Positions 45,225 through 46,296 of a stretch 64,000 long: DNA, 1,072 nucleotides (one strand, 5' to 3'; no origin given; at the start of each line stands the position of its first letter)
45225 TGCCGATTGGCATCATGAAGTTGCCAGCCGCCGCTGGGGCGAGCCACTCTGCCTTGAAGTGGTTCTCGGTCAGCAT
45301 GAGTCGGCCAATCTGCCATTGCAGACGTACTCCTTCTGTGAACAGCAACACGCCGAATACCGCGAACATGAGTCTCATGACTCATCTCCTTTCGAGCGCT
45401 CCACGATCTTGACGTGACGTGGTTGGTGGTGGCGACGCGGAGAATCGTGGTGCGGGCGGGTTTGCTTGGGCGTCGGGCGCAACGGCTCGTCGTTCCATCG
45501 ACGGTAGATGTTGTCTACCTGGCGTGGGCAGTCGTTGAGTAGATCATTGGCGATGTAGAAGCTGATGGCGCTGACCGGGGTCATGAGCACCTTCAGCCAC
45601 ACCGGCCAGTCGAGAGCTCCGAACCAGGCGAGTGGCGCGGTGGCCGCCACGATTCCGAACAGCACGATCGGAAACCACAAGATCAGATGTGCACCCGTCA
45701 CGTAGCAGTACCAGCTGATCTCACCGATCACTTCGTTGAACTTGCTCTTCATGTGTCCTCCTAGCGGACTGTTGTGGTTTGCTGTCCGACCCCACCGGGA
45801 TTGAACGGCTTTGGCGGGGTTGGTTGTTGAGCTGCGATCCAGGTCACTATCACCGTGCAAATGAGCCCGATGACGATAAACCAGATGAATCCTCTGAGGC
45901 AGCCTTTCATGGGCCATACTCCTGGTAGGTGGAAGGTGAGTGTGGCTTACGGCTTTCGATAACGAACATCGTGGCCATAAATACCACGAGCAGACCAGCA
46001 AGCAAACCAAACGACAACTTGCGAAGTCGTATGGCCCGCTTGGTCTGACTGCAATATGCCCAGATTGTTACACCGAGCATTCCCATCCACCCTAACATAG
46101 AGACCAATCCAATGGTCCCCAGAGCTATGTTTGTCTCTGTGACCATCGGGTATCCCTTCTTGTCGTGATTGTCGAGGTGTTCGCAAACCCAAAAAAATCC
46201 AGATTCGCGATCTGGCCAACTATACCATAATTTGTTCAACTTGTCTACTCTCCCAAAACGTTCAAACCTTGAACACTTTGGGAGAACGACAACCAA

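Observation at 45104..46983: Cassette of lipoprotein plus four small membrane proteins bounded by related stem-loop repeats and 13-nt inverted repeats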

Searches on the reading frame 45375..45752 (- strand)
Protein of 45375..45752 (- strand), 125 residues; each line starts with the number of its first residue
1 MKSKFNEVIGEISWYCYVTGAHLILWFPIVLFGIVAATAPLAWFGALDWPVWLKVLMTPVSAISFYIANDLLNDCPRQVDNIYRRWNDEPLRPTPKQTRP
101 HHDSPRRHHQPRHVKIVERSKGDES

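Call 10: search_protein_families(library=pfam, proteins=[window:45375-45752:-], max_evalue=1)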
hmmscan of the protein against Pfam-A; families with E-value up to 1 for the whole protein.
window:45375-45752:- (125 aa): 0 families

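Call 64: search_protein_families(library=phrogs, proteins=[window:45375-45752:-], max_evalue=0.1)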
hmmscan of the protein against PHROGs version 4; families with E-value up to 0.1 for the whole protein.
window:45375-45752:- (125 aa): 0 families

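Call 65: search_protein_families(library=ncbifam, proteins=[window:45375-45752:-], max_evalue=0.1)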
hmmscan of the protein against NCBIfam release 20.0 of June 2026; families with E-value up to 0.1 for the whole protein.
window:45375-45752:- (125 aa): 0 families

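Call 66: find_homologous_proteins(query=window:45375-45752:-, max_evalue=0.001)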
Query window:45375-45752:- (125 aa): 5 proteins with E <= 0.001 among 8 candidates.
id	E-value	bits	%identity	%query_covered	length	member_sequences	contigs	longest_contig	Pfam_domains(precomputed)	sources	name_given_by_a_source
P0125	1.6e-77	276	94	100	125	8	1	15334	-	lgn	-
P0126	5.1e-67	242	81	100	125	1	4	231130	-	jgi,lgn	-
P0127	6.3e-65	235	75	100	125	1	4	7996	-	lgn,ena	-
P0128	7.1e-64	232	75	100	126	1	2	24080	-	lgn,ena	-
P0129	8.8e-37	144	66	77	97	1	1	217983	-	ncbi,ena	-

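Call 67: find_encoding_contigs(protein=P0128, flank=4000, max_places=4)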
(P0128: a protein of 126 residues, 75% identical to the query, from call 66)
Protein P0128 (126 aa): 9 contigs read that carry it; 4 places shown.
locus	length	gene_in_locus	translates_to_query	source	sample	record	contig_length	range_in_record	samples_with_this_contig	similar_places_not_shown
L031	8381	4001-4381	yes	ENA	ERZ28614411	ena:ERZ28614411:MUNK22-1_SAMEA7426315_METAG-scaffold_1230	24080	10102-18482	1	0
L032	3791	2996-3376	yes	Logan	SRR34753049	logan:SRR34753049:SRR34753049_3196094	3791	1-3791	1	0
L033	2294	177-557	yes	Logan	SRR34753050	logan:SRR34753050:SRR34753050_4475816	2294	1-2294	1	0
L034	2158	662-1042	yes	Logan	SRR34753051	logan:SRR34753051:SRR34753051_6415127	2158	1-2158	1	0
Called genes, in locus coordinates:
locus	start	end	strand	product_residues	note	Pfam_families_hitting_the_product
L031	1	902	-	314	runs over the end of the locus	PF06144:DNA_pol3_delta, PF21694:DNA_pol3_delta_C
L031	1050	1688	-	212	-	PF13472:Lipase_GDSL_2 (weak)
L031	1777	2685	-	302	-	PF01149:Fapy_DNA_glyco, PF06831:H2TH, PF06827:zf-FPG_IleRS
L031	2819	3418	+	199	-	-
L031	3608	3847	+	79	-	-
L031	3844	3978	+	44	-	-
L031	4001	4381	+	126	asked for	-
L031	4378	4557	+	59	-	-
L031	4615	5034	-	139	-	PF00293:NUDIX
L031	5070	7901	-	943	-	PF02739:5_3_exonuc_N, PF01367:5_3_exonuc, PF01612:DNA_pol_A_exo1, PF22619:DNA_polI_exo1, PF00476:DNA_pol_A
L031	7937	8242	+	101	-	-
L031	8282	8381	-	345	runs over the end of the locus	PF03979:Sigma70_r1_1, PF00140:Sigma70_r1_2, PF04542:Sigma70_r2, PF04539:Sigma70_r3, PF04545:Sigma70_r4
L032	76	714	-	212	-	PF13472:Lipase_GDSL_2 (weak)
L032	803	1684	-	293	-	PF01149:Fapy_DNA_glyco, PF06831:H2TH, PF06827:zf-FPG_IleRS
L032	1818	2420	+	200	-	-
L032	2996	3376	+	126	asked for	-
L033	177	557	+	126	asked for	-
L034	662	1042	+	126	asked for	-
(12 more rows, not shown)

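Call 77: search_protein_families(library=pfam, proteins=[L031:2819-3418:+], max_evalue=0.01)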
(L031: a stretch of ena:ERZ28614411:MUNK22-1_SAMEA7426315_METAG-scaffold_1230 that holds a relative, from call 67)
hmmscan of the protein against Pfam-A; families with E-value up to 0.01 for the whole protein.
L031:2819-3418:+ (199 aa): 0 families

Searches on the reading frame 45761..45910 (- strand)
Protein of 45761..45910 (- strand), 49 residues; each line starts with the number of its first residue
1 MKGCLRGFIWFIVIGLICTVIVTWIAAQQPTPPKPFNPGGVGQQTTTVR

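Call 10: search_protein_families(library=pfam, proteins=[window:45761-45910:-], max_evalue=1)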
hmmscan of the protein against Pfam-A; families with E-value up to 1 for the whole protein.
window:45761-45910:- (49 aa): 1 family
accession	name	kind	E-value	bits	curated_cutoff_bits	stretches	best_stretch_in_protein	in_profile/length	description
PF16080.10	Phage_holin_2_3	-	0.32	11.5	28.8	1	10-26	26-42/56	Bacteriophage holin family HP1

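Call 64: search_protein_families(library=phrogs, proteins=[window:45761-45910:-], max_evalue=0.1)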
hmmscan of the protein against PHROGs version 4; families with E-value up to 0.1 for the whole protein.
window:45761-45910:- (49 aa): 0 families

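Call 65: search_protein_families(library=ncbifam, proteins=[window:45761-45910:-], max_evalue=0.1)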
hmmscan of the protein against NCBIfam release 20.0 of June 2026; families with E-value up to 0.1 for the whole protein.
window:45761-45910:- (49 aa): 0 families

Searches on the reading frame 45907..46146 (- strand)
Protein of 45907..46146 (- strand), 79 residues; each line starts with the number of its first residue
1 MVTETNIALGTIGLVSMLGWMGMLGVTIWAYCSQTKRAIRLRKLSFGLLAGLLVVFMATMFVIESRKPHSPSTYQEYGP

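Call 10: search_protein_families(library=pfam, proteins=[window:45907-46146:-], max_evalue=1)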
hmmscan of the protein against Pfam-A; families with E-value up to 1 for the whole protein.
window:45907-46146:- (79 aa): 2 families
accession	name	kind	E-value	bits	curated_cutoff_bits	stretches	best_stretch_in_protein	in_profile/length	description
PF14126.11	DUF4293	-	0.11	13.1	27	1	7-62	84-140/153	Domain of unknown function (DUF4293)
PF11021.13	DUF2613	-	0.11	13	22.1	1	47-71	13-37/55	Protein of unknown function (DUF2613)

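Call 64: search_protein_families(library=phrogs, proteins=[window:45907-46146:-], max_evalue=0.1)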
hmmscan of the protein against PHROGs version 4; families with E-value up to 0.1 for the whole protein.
window:45907-46146:- (79 aa): 1 family
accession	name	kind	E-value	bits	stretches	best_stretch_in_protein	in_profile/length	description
phrog_31150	-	unknown function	0.057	14.3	0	5-37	121-153/166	-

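Call 65: search_protein_families(library=ncbifam, proteins=[window:45907-46146:-], max_evalue=0.1)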
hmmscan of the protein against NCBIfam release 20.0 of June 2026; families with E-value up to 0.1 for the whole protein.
window:45907-46146:- (79 aa): 0 families
